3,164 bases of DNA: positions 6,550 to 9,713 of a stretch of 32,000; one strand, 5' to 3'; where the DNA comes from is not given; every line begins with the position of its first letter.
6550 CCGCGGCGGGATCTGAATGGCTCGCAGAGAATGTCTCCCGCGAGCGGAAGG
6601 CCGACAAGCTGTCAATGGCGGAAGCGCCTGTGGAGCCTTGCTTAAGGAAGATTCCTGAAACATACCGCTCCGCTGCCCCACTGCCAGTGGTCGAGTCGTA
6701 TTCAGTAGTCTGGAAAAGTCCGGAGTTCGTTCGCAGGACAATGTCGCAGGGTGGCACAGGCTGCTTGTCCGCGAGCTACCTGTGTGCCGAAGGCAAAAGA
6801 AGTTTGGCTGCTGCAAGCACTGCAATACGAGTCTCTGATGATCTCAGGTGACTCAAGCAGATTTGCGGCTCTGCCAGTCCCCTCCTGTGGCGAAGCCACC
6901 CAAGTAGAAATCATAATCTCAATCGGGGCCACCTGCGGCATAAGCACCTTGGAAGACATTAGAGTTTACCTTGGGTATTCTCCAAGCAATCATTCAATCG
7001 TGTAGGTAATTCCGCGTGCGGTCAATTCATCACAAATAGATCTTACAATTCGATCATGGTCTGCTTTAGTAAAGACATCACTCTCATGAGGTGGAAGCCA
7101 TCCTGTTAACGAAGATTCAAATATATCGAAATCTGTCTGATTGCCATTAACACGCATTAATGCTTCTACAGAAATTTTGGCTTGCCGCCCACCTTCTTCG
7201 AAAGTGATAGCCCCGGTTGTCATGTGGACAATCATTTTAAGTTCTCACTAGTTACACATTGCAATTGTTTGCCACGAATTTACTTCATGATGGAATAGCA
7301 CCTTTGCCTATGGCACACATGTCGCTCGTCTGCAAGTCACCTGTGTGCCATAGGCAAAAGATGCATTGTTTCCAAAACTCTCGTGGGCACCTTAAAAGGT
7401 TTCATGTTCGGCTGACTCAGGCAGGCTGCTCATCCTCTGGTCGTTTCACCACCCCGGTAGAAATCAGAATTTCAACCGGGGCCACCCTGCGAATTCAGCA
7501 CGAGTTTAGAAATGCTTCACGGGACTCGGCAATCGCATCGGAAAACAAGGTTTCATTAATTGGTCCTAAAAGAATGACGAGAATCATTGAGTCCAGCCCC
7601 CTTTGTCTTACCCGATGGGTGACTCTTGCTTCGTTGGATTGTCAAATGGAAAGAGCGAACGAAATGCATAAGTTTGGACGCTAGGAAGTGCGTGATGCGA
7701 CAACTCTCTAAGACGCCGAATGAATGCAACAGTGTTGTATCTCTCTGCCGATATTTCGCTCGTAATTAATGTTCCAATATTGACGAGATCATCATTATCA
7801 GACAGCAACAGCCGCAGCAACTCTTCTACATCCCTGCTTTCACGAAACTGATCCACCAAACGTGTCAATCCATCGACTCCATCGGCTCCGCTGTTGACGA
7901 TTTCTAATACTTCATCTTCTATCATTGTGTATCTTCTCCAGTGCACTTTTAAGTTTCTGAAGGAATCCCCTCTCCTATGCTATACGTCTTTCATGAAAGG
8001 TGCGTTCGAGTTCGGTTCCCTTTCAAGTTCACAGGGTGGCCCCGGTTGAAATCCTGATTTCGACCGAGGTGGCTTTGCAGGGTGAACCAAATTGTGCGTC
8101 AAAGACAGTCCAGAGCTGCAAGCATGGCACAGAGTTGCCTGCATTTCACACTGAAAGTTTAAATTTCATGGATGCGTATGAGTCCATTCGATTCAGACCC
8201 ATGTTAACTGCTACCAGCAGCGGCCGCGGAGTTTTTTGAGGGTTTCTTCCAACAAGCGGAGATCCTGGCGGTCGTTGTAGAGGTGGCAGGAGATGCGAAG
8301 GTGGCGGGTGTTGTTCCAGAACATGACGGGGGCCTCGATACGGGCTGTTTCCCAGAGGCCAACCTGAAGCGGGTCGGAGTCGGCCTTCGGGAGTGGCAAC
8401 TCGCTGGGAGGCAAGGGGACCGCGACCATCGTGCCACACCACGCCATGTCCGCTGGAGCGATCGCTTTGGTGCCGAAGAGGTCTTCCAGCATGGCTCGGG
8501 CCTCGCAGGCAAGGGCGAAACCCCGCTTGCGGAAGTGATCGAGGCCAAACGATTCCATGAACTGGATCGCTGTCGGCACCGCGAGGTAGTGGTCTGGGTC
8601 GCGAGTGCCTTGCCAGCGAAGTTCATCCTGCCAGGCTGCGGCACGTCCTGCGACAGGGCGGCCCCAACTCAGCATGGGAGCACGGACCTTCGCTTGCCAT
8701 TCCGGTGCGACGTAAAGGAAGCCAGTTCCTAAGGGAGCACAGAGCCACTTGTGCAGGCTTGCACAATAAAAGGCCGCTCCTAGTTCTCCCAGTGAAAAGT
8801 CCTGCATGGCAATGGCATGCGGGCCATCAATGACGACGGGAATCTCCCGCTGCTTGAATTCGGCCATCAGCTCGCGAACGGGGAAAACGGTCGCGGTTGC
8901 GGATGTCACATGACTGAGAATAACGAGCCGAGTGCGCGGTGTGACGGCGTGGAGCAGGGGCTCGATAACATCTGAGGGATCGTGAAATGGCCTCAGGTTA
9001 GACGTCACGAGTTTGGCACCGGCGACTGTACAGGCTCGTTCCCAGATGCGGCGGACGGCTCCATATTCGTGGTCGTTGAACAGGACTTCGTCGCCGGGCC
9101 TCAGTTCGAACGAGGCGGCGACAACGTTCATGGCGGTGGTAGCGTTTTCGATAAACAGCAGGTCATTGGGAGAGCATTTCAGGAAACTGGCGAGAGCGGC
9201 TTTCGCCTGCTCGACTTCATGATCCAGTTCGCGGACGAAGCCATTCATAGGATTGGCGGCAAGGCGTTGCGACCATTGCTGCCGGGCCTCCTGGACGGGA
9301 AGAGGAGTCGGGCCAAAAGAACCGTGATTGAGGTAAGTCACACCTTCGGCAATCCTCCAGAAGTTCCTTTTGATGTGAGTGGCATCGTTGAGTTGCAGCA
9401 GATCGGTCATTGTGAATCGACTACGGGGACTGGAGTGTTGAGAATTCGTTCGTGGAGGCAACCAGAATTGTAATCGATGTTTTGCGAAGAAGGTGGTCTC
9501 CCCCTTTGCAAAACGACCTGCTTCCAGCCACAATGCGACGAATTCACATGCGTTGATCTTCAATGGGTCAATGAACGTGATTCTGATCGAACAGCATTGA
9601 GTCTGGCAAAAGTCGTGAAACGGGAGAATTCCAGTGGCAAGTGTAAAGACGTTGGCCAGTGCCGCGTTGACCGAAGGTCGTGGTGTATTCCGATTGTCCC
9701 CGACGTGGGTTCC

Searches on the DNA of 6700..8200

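Call 28: search_rna_families(source=window, start=6700, end=8200, threshold=evalue, max_evalue=10)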
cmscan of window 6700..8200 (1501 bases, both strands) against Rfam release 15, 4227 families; matches with E-value up to 10: 8.
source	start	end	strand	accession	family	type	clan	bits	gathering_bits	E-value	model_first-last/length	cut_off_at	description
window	7298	7364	-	RF03557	MIR6019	Gene; miRNA;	-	29.5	100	0.0018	1-111/111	no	MIR6019 microRNA precursor family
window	7296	7365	+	RF03887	mir-2511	Gene; miRNA;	-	28.6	100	0.0034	1-85/85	no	mir-2511 microRNA precursor family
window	7297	7366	-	RF03887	mir-2511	Gene; miRNA;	-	26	100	0.017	1-85/85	no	mir-2511 microRNA precursor family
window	7298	7362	-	RF03776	mir-2068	Gene; miRNA;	-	21.6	99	0.11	1-68/68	no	mir-2068 microRNA precursor family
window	7298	7364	-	RF04040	mir-4866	Gene; miRNA;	-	20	100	0.64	1-82/82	no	mir-4866 microRNA precursor family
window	7101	7173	+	RF00152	SNORD79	Gene; snRNA; snoRNA; CD-box;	CL00069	18.6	47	9.2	1-83/83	no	Small nucleolar RNA SNORD79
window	7299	7364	+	RF03776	mir-2068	Gene; miRNA;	-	17.8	99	1.5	1-68/68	no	mir-2068 microRNA precursor family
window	6831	6858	+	RF00282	SNORD48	Gene; snRNA; snoRNA; CD-box;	-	13.8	36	5.6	1-63/63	no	Small nucleolar RNA SNORD48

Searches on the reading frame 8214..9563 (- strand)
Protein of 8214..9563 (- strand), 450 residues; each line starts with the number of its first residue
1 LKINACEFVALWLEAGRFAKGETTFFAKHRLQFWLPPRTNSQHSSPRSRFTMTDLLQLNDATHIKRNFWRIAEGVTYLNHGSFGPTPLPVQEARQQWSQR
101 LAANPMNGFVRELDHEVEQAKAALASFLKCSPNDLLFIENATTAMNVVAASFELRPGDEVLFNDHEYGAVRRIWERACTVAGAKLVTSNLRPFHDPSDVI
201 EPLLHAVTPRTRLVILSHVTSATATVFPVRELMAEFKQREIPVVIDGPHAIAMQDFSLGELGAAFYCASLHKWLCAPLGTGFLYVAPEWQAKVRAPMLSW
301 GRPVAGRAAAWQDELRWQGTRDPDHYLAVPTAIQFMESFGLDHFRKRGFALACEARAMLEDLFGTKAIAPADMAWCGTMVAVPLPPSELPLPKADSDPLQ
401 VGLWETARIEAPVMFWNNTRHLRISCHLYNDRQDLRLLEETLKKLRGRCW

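Call 73: search_protein_families(library=pfam, proteins=[window:8214-9563:-], max_evalue=0.001)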
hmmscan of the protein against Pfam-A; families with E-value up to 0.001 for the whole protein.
window:8214-9563:- (450 aa): 3 families
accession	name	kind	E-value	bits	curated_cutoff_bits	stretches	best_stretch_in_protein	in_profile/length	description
PF00266.25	Aminotran_5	-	1.2e-35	123.6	21.5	1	84-435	9-368/371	Aminotransferase class-V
PF01041.23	DegT_DnrJ_EryC1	-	0.0005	19.8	19.8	1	114-262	23-163/360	DegT/DnrJ/EryC1/StrS aminotransferase family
PF01053.26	Cys_Met_Meta_PP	-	0.00061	18.9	27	1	144-252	79-179/381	Cys/Met metabolism PLP-dependent enzyme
